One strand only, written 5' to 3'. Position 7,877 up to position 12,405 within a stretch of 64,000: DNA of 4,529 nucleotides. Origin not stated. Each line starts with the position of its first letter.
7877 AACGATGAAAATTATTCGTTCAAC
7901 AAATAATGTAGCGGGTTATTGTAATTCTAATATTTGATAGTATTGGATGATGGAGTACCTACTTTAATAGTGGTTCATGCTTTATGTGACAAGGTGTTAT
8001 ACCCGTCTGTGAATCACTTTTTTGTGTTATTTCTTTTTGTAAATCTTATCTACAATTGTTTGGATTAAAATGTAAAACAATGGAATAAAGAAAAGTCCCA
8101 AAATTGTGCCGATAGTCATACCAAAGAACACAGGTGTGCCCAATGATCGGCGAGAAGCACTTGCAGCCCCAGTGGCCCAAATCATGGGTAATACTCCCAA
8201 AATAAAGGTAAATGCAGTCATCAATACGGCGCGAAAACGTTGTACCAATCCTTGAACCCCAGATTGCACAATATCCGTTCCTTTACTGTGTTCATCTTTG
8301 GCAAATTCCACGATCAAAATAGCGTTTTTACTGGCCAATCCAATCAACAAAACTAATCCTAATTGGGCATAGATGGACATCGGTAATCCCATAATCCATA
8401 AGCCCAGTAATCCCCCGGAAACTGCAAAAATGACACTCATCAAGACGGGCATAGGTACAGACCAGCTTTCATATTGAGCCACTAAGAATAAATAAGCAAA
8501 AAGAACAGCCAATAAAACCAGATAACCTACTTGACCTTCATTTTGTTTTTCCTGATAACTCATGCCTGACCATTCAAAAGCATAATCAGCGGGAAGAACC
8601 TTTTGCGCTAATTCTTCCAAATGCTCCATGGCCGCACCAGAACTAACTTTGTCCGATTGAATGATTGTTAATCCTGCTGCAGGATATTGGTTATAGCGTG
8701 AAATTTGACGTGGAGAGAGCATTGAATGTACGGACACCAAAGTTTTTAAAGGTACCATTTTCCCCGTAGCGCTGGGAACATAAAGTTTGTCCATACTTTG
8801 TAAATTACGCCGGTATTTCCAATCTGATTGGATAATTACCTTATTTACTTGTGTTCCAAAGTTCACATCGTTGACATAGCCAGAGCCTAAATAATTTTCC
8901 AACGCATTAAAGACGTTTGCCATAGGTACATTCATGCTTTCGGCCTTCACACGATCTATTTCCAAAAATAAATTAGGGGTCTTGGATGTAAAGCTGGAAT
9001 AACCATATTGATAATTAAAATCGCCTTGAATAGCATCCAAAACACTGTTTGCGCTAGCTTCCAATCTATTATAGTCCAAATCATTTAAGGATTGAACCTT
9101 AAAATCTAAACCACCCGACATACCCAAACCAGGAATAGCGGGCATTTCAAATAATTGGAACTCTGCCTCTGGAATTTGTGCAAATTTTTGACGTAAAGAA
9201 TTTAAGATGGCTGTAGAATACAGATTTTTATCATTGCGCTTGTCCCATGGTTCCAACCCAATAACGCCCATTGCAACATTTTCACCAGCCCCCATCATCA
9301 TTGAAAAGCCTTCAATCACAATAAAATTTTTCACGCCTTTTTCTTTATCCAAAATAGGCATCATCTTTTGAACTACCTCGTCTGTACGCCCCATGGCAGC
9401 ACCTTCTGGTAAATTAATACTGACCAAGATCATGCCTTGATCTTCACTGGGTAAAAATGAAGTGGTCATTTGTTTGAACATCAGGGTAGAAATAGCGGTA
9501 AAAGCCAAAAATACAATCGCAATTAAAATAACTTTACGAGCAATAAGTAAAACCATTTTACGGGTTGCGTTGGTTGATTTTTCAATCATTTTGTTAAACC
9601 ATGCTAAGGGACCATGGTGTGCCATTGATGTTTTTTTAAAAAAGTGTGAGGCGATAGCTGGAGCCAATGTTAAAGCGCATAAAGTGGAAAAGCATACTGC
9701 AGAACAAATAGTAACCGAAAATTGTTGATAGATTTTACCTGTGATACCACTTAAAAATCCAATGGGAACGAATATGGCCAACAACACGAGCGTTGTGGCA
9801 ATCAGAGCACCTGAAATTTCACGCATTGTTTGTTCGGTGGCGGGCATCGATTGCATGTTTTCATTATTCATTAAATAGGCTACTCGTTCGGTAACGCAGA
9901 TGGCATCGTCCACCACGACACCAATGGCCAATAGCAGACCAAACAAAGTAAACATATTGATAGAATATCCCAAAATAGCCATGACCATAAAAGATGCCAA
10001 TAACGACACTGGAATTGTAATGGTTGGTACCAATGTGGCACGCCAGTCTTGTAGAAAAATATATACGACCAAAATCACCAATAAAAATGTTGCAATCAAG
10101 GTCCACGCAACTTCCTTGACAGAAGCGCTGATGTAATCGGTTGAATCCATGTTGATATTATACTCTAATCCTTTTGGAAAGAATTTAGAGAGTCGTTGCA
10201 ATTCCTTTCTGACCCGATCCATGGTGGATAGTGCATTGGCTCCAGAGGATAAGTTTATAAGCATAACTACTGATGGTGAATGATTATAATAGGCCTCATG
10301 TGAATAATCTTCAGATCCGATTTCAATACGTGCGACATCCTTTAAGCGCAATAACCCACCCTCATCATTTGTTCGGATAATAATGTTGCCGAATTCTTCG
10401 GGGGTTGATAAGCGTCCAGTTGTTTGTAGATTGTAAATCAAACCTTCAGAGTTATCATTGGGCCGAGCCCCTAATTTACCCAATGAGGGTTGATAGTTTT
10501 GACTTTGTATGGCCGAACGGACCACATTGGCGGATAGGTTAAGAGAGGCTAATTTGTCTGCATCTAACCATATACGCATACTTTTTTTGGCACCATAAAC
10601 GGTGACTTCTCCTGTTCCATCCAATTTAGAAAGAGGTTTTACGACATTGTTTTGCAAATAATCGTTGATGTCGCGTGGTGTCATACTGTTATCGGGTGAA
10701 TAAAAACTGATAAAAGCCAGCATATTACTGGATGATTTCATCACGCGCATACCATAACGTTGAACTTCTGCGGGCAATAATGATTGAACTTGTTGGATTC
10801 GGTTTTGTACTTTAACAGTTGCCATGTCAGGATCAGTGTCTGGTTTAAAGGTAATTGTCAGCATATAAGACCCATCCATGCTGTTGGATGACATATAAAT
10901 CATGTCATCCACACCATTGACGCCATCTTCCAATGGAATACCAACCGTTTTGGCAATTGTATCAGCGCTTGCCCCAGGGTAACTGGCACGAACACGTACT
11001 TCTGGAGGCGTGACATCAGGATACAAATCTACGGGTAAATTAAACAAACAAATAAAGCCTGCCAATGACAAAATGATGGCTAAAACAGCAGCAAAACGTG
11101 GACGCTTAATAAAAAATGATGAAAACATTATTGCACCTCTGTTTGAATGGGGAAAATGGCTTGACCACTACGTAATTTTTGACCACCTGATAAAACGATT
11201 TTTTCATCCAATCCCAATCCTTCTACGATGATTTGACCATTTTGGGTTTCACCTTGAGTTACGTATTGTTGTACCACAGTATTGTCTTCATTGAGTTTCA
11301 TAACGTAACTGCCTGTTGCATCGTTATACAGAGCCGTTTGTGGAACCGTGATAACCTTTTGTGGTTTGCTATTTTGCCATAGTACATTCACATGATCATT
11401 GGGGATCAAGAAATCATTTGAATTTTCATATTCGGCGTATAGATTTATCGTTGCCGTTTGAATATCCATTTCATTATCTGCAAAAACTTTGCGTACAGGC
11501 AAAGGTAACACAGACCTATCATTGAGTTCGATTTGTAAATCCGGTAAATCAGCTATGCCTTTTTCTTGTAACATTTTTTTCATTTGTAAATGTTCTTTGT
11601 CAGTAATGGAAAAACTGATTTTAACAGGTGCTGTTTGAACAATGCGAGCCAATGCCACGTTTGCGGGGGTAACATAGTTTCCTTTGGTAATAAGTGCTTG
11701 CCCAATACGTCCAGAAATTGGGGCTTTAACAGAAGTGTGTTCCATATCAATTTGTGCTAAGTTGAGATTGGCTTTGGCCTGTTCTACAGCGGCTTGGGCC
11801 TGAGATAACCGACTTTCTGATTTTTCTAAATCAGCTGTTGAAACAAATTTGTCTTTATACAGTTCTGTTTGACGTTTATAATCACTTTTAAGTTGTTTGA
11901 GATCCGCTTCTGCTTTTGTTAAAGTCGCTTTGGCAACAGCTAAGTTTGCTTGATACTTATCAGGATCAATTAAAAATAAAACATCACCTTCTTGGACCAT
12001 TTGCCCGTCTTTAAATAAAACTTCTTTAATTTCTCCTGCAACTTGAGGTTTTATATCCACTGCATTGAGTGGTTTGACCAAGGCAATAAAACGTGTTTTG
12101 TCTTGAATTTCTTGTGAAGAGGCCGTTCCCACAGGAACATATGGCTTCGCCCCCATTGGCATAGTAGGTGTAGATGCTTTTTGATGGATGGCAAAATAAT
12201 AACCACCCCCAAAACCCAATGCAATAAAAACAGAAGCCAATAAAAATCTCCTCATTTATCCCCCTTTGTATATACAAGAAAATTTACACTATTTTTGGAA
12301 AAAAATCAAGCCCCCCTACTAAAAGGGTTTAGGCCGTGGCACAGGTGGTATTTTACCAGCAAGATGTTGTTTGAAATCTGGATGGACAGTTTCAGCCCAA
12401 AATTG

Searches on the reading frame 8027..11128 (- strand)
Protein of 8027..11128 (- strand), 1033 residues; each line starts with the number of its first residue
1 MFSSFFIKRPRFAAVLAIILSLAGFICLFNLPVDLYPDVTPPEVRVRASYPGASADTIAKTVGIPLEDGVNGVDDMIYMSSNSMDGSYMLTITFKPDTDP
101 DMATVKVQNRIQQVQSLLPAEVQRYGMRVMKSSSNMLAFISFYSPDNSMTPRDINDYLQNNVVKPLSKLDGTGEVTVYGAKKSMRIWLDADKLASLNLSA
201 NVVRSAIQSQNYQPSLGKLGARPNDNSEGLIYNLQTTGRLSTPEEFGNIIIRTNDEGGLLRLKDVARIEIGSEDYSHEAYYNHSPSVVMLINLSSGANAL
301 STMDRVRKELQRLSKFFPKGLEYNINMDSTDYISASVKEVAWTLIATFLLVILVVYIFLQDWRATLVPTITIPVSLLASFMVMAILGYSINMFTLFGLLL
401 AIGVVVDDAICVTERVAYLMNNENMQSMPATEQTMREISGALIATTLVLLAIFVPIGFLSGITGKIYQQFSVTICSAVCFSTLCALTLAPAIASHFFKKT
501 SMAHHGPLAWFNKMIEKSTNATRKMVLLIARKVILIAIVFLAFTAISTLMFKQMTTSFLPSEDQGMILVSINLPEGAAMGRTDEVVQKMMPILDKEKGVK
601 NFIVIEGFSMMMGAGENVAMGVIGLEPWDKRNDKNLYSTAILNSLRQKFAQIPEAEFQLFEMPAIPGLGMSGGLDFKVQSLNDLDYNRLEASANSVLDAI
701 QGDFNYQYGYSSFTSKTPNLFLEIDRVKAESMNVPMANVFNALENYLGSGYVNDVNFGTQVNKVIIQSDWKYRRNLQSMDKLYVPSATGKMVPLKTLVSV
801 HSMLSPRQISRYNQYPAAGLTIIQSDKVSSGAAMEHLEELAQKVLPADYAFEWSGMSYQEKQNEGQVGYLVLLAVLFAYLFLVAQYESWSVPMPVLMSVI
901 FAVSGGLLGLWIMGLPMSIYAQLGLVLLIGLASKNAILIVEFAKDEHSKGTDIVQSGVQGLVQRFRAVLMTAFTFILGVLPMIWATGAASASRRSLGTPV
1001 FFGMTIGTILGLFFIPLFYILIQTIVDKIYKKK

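Call 45: search_protein_families(library=pfam, proteins=[window:8027-11128:-], max_evalue=0.0001)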
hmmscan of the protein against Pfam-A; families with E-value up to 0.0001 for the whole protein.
window:8027-11128:- (1033 aa): 3 families
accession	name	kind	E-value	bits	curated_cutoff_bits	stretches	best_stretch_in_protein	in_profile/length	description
PF00873.25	ACR_tran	-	0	1022.9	28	1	2-1022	1-1020/1021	AcrB/AcrD/AcrF family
PF03176.21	MMPL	-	2.5e-09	37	20.5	1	330-495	135-301/333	MMPL family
PF02355.23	SecD_SecF_C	-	1.2e-07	31.8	20.5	1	337-496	30-186/189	Protein export membrane protein SecD/SecF, C-terminal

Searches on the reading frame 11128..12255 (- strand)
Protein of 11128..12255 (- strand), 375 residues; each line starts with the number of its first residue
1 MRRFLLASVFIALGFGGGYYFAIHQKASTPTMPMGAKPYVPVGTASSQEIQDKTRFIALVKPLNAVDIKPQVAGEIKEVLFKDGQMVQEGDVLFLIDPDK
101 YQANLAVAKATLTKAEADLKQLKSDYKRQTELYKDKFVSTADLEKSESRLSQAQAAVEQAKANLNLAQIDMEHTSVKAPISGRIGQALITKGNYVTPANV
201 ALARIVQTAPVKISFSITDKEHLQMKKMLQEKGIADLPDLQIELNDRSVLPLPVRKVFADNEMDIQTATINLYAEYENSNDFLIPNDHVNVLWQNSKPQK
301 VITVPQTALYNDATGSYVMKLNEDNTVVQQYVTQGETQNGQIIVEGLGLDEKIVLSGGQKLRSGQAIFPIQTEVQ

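Call 45: search_protein_families(library=pfam, proteins=[window:11128-12255:-], max_evalue=0.0001)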
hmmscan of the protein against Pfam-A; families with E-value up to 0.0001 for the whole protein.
window:11128-12255:- (375 aa): 4 families
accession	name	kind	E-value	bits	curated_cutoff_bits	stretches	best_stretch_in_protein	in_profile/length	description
PF16576.10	HlyD_D23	-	6.5e-09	35.8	30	1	66-222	20-156/214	Barrel-sandwich domain of CusB or HlyD membrane-fusion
PF13533.13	Biotin_lipoyl_2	-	1.8e-08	34.4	29.8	1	68-97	3-32/32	Biotin-lipoyl like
PF13437.12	HlyD_3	-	1.2e-07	32.9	22.2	0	176-227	2-52/106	HlyD family secretion protein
PF00364.28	Biotin_lipoyl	-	6e-05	23.2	22.1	0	66-96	43-73/73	Biotin-requiring enzyme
